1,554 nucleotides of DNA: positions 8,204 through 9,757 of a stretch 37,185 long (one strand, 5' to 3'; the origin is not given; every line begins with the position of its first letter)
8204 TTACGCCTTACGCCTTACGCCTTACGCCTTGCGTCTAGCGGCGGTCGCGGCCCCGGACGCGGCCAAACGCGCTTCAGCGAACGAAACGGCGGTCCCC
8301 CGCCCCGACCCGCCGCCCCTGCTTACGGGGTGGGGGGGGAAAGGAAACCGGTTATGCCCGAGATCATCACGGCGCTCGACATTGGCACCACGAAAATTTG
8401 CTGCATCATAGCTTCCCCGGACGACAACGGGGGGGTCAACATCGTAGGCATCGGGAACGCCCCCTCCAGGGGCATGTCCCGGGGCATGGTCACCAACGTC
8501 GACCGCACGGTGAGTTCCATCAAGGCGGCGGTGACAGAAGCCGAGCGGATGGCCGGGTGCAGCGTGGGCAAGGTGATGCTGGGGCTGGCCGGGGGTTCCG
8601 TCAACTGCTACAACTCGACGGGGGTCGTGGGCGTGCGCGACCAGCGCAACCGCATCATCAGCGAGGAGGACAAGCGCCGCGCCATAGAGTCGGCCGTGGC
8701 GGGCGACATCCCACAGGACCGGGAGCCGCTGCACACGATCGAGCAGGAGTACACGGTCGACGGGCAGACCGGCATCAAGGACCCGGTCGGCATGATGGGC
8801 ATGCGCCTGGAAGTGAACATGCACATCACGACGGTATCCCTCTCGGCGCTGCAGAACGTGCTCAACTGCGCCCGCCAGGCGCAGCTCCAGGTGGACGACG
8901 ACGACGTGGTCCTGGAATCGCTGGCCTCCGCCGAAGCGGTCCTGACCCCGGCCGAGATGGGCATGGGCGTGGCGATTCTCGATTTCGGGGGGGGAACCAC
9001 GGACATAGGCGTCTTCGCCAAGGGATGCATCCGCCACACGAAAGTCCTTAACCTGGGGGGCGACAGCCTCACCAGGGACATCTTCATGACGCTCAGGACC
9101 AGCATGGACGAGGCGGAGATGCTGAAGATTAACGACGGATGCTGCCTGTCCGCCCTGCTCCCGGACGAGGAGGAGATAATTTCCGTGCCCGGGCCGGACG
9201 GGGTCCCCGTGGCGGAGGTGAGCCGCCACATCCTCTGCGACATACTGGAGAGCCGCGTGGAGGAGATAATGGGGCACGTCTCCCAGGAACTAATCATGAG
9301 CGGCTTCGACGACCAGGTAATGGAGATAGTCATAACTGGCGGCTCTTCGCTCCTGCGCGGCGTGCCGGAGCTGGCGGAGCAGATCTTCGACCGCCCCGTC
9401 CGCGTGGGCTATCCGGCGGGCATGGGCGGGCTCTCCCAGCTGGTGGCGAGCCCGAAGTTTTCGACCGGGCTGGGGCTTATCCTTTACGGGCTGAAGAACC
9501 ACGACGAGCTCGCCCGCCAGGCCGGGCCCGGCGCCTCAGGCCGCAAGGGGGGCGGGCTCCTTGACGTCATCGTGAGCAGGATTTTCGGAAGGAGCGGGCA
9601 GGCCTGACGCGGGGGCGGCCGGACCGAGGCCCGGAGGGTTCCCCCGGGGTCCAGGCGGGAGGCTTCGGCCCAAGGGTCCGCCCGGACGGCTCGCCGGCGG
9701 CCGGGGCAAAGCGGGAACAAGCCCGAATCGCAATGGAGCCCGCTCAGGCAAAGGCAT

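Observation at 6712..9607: Two intact, divergent ftsA paralogues in tandem inside the dcw cluster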

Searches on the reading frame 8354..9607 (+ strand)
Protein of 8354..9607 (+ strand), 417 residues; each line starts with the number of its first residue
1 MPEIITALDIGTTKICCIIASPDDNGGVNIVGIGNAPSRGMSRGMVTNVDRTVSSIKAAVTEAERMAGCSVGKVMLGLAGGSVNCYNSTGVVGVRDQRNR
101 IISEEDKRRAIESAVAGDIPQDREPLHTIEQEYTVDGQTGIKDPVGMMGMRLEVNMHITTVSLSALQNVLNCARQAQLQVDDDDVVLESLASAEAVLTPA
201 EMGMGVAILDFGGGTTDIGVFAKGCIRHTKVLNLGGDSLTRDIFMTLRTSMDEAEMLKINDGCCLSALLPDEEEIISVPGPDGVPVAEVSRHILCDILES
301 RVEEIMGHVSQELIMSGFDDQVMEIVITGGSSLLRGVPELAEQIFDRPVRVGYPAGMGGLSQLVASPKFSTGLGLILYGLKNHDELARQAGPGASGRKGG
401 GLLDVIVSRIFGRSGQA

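Call 7: search_protein_families(library=pfam, proteins=[window:8354-9607:+])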
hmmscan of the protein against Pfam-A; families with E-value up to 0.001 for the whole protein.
window:8354-9607:+ (417 aa): 5 families
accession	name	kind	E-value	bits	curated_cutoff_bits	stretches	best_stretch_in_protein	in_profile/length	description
PF14450.12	FtsA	-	1.6e-42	145.2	31.8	2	207-374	1-127/127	Cell division protein FtsA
PF02491.25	SHS2_FTSA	-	5.7e-26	91.1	25.4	1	80-160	1-79/79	SHS2 domain inserted in FTSA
PF06723.19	MreB_Mbl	-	4.2e-11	42.7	27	1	185-352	126-304/327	MreB/Mbl protein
PF11104.14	PilM_2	-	2.2e-07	30.6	27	1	173-261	145-237/340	Type IV pilus assembly protein PilM;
PF06277.17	EutA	-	0.00053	19.4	27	1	202-242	141-181/475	Ethanolamine utilisation protein EutA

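Call 8: search_protein_families(library=ncbifam, proteins=[window:8354-9607:+])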
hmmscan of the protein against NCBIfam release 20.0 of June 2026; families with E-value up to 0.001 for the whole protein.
window:8354-9607:+ (417 aa): 10 families
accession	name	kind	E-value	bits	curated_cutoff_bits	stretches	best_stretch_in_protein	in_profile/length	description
TIGR01174.1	ftsA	equivalog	9.1e-118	393.5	175.85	1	5-378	2-371/371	cell division protein FtsA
NF007009.0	PRK09472.1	equivalog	3.5e-80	270.1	409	1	4-383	9-390/420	cell division protein FtsA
TIGR00904.1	mreB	subfamily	4.9e-13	48.9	365.75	1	156-351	107-310/334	MreB/Mrl family cell shape determining protein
NF010539.0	PRK13927.1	subfamily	2.1e-11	43.3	293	1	156-351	108-310/339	rod shape-determining protein MreB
NF010540.1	PRK13929.1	exception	1e-07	31.3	515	1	155-351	106-308/334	rod-share determining protein MreBH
NF011660.0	PRK15080.1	equivalog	1.8e-06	27.4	182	1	173-260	117-197/277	ethanolamine utilization protein EutJ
TIGR02529.1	EutJ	subfamily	2.1e-05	24.1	152.1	0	206-260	110-164/239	ethanolamine utilization protein EutJ family protein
NF007992.0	PRK10719.1-3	equivalog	0.00027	19.9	598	1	200-237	141-178/478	ethanolamine ammonia-lyase reactivating factor EutA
TIGR01175.1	pilM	subfamily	0.00033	19.8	133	1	200-354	184-315/348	type IV pilus assembly protein PilM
NF045709.1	Amuc_1101_fam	equivalog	0.0005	19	650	0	153-263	128-236/608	Amuc_1101 family PilM-like pilus complex protein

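Call 13: find_related_loci(query=window:8354-9607:+, collection=genome_contigs, flank=6000)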
Query window:8354-9607:+ (417 aa) in genome_contigs; peptide patterns used: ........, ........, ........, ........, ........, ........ (x = any residue, [..] = any of these).
84 stretches matched a pattern; 6 encode a relative of the query (tblastn E <= 1e-3); 6 distinct loci.
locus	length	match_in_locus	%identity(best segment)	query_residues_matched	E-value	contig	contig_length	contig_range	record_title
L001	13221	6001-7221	90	1-413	0e+0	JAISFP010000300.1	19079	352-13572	MAG: Deltaproteobacteria bacterium isolate Gx485_bin40 k119_4612453, whole genome shotgun sequence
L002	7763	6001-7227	90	1-413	0e+0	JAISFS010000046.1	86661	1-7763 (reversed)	MAG: Deltaproteobacteria bacterium isolate Gx485_bin53 k119_6037765, whole genome shotgun sequence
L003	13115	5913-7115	83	4-411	0e+0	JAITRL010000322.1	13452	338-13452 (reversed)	MAG: Deltaproteobacteria bacterium isolate Roe453_bin26 k119_381402, whole genome shotgun sequence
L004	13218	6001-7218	81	4-412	0e+0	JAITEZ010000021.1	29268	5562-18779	MAG: Deltaproteobacteria bacterium isolate Nm470_bin83 k119_2748804, whole genome shotgun sequence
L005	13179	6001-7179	65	4-399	3e-166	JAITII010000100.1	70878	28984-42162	MAG: Deltaproteobacteria bacterium isolate Pcl387_bin105 k119_2413926, whole genome shotgun sequence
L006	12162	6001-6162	43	206-258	9e-6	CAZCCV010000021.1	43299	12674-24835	MAG TPA_asm: uncultured bacterium isolate binchicken_co39_285 genome assembly, contig: NODE_2042_length_43299_cov_9.1131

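Call 21: find_homologous_proteins(query=window:8354-9607:+, max_evalue=1e-30)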
Query window:8354-9607:+ (417 aa): 4845 proteins with E <= 1e-30 among 8000 candidates; the best 120 are listed.
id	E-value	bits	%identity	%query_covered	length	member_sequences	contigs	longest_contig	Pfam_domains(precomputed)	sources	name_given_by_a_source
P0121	2.2e-243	825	91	100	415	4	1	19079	PF02491.26,PF06723.20,PF14450.13,PF11104.15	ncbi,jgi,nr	ncbi:MAG: cell division protein FtsA [Deltaproteobacteria bacterium]|jgi:cell division protein FtsA|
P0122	6.6e-216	735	83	98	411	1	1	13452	PF02491.26,PF06723.20,PF14450.13,PF11104.15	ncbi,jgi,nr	ncbi:MAG: cell division protein FtsA [Deltaproteobacteria bacterium]|jgi:cell division protein FtsA|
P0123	1.8e-214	730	82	99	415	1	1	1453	PF02491.26,PF06723.20,PF14450.13,PF11104.15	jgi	jgi:cell division protein FtsA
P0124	5.5e-212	722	81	98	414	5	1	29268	PF02491.26,PF06723.20,PF14450.13,PF11104.15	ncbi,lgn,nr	ncbi:MAG: cell division protein FtsA [Deltaproteobacteria bacterium]|nr:cell division protein FtsA [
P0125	3.2e-211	719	79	99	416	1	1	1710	PF02491.26,PF06723.20,PF14450.13,PF11104.15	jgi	jgi:cell division protein FtsA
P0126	1.1e-186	639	74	96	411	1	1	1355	PF02491.26,PF06723.20,PF14450.13,PF11104.15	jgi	jgi:cell division protein FtsA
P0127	3.2e-175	601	68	98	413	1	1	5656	PF02491.26,PF06723.20,PF14450.13,PF11104.15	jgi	jgi:cell division protein FtsA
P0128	1.5e-168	579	65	98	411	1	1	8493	PF02491.26,PF06723.20,PF14450.13,PF11104.15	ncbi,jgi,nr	ncbi:MAG: cell division protein FtsA [Deltaproteobacteria bacterium]|jgi:cell division protein FtsA|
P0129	2.5e-164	565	65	98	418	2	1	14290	PF02491.26,PF06723.20,PF14450.13,PF11104.15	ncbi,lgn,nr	ncbi:MAG: cell division protein FtsA [Deltaproteobacteria bacterium]|nr:cell division protein FtsA [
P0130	4.9e-164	564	66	97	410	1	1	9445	PF02491.26,PF06723.20,PF14450.13,PF11104.15,PF06277.18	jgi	jgi:cell division protein FtsA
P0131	5.6e-164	564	65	95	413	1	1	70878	PF02491.26,PF06723.20,PF14450.13,PF11104.15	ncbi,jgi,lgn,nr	ncbi:MAG: cell division protein FtsA [Deltaproteobacteria bacterium]|jgi:cell division protein FtsA|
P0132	6.9e-164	564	63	97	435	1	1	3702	PF02491.26,PF06723.20,PF14450.13,PF11104.15,PF06277.18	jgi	jgi:cell division protein FtsA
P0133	4.1e-160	551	61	98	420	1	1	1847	PF02491.26,PF06723.20,PF14450.13,PF11104.15,PF06277.18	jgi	jgi:cell division protein FtsA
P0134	5.9e-159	547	69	88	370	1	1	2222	PF02491.26,PF06723.20,PF14450.13,PF11104.15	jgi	jgi:cell division protein FtsA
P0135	2.4e-154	532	60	98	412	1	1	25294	PF02491.26,PF06723.20,PF14450.13,PF11104.15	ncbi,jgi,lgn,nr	ncbi:MAG: cell division protein FtsA [Deltaproteobacteria bacterium]|jgi:cell division protein FtsA|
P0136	3.6e-154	532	62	98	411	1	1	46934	PF02491.26,PF06723.20,PF14450.13,PF11104.15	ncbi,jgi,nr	ncbi:MAG: cell division protein FtsA [Deltaproteobacteria bacterium]|jgi:cell division protein FtsA|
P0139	1.3e-143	497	58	99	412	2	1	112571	PF02491.26,PF06723.20,PF14450.13,PF11104.15,PF06277.18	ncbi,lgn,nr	ncbi:MAG: cell division protein FtsA [Deltaproteobacteria bacterium]|nr:cell division protein FtsA [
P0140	1.5e-134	467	55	92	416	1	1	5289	PF02491.26,PF06723.20,PF14450.13,PF11104.15,PF06277.18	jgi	jgi:cell division protein FtsA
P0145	3.1e-120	420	51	96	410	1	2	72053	PF02491.26,PF06723.20,PF14450.13,PF11104.15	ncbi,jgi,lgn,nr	ncbi:MAG: cell division protein FtsA [Candidatus Adiutrix intracellularis]|jgi:cell division protein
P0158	5.3e-118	412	51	92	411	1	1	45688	PF02491.26,PF06723.20,PF14450.13,PF11104.15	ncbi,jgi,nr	ncbi:MAG: cell division protein FtsA [Deltaproteobacteria bacterium]|jgi:cell division protein FtsA|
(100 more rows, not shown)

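Call 26: find_encoding_contigs(protein=P0139, flank=8000, max_places=2)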
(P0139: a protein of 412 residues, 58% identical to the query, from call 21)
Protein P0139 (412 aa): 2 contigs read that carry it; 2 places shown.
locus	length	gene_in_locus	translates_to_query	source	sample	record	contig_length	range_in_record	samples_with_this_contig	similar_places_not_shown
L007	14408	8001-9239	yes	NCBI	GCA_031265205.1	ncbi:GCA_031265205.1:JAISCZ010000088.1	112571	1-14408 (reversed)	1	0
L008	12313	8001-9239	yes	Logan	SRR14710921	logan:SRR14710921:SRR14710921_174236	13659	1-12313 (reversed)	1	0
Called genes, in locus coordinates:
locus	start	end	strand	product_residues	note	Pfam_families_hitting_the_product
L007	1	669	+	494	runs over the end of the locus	PF08245:Mur_ligase_M, PF02875:Mur_ligase_C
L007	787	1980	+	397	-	PF01098:FTSW_RODA_SPOVE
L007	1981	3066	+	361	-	PF03033:Glyco_transf_28, PF13692:Glyco_trans_1_4 (faint), PF04101:Glyco_tran_28_C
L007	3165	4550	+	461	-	PF01225:Mur_ligase, PF08245:Mur_ligase_M, PF02875:Mur_ligase_C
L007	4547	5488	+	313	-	PF01565:FAD_binding_4, PF02873:MurB_C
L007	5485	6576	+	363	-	PF08478:POTRA_1, PF03799:FtsQ_DivIB_C (weak)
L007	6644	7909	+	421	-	PF11104:PilM_2 (faint), PF02491:SHS2_FTSA, PF06277:EutA (weak), PF06723:MreB_Mbl, PF14450:FtsA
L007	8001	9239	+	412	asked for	PF14450:FtsA (weak), PF02491:SHS2_FTSA, PF06723:MreB_Mbl, PF11104:PilM_2, PF06277:EutA (weak), PF14450:FtsA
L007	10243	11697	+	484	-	PF00091:Tubulin, PF12327:FtsZ_C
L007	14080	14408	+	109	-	PF03781:FGE-sulfatase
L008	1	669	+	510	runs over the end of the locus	PF08245:Mur_ligase_M, PF02875:Mur_ligase_C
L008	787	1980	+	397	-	PF01098:FTSW_RODA_SPOVE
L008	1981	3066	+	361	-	PF03033:Glyco_transf_28, PF13692:Glyco_trans_1_4 (faint), PF04101:Glyco_tran_28_C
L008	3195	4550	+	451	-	PF01225:Mur_ligase, PF08245:Mur_ligase_M, PF02875:Mur_ligase_C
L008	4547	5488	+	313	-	PF01565:FAD_binding_4, PF02873:MurB_C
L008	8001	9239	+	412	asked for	PF14450:FtsA (weak), PF02491:SHS2_FTSA, PF06723:MreB_Mbl, PF11104:PilM_2, PF06277:EutA (weak), PF14450:FtsA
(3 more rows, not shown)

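Call 27: find_encoding_contigs(protein=P0158, flank=8000, max_places=2)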
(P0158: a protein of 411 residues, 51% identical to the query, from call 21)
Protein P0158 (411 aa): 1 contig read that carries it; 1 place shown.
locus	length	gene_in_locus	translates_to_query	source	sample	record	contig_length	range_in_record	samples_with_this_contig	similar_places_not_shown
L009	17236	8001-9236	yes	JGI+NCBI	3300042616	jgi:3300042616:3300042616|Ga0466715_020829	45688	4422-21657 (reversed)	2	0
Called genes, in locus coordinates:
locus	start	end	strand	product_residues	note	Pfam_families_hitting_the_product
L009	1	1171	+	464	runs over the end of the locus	PF01262:AlaDh_PNT_C (faint), PF21799:MurD-like_N, PF08245:Mur_ligase_M, PF02875:Mur_ligase_C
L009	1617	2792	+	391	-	PF01098:FTSW_RODA_SPOVE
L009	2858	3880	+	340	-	PF03033:Glyco_transf_28, PF13579:Glyco_trans_4_4 (faint), PF04101:Glyco_tran_28_C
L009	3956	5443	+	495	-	PF01225:Mur_ligase, PF08245:Mur_ligase_M, PF02875:Mur_ligase_C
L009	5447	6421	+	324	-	PF01565:FAD_binding_4, PF02873:MurB_C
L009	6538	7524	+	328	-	PF08478:POTRA_1, PF03799:FtsQ_DivIB_C (weak)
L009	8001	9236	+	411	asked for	PF11104:PilM_2 (faint), PF14450:FtsA (weak), PF02491:SHS2_FTSA, PF06723:MreB_Mbl, PF14450:FtsA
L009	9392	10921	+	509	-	PF00091:Tubulin, PF12327:FtsZ_C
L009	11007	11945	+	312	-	PF00091:Tubulin, PF12327:FtsZ_C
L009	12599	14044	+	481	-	PF00091:Tubulin, PF12327:FtsZ_C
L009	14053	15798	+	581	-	PF19864:Radical_SAM_N2, PF04055:Radical_SAM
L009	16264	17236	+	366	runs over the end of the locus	PF00933:Glyco_hydro_3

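Call 35: find_encoding_contigs(protein=window:8354-9607:+, flank=10000, max_places=3)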
Protein window:8354-9607:+ (417 aa): no gene with exactly this product is on record in the collection.

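Call 41: search_solved_structures(query=window:8354-9607:+, show_alignments=3, max_evalue=1e-10)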
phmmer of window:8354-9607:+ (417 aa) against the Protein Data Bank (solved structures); distinct sequences matched with E-value up to 1e-10: 6.
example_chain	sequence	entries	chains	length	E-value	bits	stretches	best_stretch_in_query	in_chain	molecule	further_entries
7q6d_A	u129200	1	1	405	4.2e-73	249.7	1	4-383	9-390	Cell division protein FtsA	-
7q6g_A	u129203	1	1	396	4.8e-73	249.5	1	4-383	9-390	Cell division protein FtsA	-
7q6f_A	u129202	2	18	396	2.4e-71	243.9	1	4-384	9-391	Cell division protein FtsA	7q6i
3wt0_A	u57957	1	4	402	2.4e-28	102.3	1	6-376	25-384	Cell division protein FtsA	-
3wqt_A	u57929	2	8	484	3.7e-28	101.7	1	6-376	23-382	Cell division protein FtsA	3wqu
1e4f_T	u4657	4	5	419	2.3e-15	59.6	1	5-358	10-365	CELL DIVISION PROTEIN FTSA | CELL DIVISION PROTEIN FTSA, PUTATIVE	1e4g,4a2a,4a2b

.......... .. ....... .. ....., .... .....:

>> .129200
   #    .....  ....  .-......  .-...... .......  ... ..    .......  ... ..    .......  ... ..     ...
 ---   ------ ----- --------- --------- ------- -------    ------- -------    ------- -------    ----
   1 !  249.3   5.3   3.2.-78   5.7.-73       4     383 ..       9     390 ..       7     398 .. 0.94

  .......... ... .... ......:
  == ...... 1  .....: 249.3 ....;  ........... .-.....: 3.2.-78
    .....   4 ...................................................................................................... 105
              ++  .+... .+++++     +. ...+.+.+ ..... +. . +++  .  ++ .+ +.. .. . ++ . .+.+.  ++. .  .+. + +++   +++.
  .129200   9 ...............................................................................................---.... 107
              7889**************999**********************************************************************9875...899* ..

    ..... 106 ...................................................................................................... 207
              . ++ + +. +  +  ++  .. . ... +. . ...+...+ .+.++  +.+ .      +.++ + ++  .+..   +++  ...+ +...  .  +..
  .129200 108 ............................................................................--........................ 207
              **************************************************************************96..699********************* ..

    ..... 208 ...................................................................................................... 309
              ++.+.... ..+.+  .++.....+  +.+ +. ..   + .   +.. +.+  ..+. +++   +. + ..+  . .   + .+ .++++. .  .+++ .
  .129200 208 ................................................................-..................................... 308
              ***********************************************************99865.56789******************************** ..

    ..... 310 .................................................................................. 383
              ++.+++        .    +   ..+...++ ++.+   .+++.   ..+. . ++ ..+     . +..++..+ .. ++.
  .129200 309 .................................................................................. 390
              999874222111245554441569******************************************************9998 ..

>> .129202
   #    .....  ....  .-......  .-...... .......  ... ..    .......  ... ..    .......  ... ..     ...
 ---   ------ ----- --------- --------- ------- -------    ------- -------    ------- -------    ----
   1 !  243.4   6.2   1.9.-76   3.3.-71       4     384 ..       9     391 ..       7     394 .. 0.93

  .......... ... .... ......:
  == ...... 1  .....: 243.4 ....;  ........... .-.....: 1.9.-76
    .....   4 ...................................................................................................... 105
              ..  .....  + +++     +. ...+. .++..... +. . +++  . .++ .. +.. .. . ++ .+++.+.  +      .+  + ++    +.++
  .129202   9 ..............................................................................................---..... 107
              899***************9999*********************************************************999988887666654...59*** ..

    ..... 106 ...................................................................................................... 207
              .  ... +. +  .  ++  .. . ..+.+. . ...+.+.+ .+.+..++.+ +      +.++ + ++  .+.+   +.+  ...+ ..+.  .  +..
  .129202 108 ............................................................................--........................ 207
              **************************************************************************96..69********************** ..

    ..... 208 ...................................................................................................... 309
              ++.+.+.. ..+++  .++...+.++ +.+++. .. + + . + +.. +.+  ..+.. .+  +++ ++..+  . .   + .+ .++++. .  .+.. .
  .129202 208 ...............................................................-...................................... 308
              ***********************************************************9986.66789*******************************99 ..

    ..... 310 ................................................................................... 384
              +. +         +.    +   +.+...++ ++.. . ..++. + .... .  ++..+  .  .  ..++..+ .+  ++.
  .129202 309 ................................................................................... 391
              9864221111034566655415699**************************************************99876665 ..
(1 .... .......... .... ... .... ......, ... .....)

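Call 47: find_encoding_contigs(protein=P0140, flank=6000, max_places=1)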
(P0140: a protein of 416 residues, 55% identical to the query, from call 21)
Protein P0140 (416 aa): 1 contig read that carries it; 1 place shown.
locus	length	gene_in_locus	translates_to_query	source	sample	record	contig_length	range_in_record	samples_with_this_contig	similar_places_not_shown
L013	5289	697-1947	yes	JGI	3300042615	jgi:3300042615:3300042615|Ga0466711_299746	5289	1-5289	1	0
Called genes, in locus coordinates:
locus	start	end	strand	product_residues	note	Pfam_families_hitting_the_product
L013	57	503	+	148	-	PF14450:FtsA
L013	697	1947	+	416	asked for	PF11104:PilM_2 (faint), PF14450:FtsA, PF02491:SHS2_FTSA, PF06723:MreB_Mbl, PF06277:EutA (weak), PF14450:FtsA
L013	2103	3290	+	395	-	PF02491:SHS2_FTSA, PF11104:PilM_2 (faint), PF06723:MreB_Mbl (faint), PF14450:FtsA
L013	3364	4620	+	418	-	PF00091:Tubulin, PF12327:FtsZ_C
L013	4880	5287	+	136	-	?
